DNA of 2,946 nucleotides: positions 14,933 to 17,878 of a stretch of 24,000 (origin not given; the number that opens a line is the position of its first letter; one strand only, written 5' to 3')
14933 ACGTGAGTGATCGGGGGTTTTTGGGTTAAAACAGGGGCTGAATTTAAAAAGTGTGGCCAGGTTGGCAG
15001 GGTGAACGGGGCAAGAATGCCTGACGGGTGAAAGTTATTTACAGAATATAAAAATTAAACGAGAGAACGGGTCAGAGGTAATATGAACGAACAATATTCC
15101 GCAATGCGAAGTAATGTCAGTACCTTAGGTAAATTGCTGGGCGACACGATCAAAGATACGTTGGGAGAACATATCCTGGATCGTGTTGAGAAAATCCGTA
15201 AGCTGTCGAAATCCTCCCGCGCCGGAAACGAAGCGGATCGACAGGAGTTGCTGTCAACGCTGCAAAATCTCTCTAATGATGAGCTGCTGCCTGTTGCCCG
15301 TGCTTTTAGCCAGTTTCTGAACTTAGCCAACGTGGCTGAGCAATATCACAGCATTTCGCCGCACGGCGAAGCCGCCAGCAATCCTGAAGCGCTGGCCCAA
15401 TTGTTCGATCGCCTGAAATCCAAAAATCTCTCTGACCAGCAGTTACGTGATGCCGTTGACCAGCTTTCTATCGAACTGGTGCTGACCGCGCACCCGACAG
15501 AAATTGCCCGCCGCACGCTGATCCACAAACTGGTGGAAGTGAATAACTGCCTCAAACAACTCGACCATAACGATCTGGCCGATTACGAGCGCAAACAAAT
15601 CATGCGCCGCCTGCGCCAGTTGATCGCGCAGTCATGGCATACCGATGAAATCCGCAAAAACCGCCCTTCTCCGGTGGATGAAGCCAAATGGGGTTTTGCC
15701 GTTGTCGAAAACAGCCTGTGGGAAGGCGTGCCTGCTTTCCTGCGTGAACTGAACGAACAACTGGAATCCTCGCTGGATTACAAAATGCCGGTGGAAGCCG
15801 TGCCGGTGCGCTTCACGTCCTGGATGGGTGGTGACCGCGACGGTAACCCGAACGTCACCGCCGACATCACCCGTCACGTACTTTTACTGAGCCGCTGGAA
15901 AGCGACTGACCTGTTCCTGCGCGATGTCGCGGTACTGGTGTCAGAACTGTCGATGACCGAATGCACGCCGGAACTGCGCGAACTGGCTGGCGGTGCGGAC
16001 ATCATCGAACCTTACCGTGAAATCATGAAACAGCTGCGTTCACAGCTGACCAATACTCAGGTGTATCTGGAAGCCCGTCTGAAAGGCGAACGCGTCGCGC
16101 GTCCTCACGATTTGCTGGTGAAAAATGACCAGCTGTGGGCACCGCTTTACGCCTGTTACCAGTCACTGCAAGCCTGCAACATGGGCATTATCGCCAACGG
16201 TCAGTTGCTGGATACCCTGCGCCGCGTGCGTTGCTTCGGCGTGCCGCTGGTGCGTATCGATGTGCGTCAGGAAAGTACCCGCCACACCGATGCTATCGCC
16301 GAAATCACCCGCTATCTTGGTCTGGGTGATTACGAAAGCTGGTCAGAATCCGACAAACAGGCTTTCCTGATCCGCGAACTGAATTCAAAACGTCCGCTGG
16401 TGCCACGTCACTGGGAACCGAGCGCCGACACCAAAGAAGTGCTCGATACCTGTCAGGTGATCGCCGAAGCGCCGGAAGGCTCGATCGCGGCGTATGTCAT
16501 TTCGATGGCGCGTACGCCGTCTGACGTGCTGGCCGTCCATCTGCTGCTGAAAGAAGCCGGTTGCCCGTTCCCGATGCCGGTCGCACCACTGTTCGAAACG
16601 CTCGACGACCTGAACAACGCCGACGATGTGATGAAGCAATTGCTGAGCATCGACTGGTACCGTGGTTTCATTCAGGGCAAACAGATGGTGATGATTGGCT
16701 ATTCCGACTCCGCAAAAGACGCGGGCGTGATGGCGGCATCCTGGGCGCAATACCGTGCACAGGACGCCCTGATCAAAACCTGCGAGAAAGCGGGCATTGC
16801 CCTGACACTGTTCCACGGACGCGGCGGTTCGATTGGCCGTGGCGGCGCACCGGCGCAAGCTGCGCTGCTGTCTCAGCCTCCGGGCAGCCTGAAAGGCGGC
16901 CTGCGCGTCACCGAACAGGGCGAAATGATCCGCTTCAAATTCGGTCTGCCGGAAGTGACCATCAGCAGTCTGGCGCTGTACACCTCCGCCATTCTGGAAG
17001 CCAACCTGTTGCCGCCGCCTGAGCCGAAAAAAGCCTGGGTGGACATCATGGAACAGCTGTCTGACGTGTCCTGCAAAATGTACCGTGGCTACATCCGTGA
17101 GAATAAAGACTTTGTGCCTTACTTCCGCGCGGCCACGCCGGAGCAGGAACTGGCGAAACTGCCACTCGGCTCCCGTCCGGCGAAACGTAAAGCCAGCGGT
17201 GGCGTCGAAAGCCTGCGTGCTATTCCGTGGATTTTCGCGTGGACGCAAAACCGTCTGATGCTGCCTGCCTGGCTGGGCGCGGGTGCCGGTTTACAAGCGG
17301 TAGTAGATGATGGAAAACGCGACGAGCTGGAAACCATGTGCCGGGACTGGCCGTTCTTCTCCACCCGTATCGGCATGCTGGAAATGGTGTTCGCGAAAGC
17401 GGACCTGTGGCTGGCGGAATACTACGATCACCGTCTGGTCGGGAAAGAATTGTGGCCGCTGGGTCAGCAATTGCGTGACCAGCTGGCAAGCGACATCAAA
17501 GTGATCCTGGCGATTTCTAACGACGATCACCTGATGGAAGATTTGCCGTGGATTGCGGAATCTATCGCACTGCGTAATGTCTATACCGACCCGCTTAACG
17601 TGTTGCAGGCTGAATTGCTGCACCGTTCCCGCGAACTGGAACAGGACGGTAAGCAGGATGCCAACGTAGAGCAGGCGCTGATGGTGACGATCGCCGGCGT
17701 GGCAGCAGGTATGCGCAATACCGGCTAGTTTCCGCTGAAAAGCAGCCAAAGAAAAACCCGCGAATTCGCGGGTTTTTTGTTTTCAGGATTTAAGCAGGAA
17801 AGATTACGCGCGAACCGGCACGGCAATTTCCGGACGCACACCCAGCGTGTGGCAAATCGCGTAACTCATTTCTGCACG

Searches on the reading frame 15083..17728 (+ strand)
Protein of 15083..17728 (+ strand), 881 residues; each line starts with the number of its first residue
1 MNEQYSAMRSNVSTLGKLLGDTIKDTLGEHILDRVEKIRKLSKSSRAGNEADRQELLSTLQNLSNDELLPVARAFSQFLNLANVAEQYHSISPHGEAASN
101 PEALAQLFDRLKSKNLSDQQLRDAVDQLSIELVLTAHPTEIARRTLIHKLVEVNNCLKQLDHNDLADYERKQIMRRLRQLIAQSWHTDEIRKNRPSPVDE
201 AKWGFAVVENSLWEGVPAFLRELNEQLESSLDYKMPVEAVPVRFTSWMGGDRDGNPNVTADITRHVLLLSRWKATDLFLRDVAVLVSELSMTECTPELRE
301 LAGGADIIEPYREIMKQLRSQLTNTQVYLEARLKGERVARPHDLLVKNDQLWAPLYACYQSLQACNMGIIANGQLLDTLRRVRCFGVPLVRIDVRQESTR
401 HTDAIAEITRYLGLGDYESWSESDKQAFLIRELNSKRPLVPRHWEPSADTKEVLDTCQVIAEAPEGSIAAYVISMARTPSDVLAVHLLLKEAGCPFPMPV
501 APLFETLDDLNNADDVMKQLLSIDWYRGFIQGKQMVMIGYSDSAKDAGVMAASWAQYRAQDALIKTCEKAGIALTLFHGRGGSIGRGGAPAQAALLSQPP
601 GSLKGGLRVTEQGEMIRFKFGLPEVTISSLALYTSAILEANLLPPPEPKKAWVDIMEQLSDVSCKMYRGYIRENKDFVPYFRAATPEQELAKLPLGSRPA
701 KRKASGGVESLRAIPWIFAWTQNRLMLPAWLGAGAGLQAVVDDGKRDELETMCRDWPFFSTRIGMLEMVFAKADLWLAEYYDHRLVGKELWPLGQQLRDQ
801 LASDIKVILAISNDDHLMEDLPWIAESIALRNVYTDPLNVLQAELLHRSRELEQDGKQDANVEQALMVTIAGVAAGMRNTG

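Call 58: search_protein_families(library=ncbifam, proteins=[window:15083-17728:+], max_evalue=1e-10)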
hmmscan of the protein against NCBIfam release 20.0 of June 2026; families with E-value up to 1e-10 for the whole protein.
window:15083-17728:+ (881 aa): 1 family
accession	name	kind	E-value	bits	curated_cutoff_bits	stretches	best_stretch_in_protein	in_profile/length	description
NF000584.1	PRK00009.1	equivalog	0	1210.7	815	1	8-881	1-898/898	phosphoenolpyruvate carboxylase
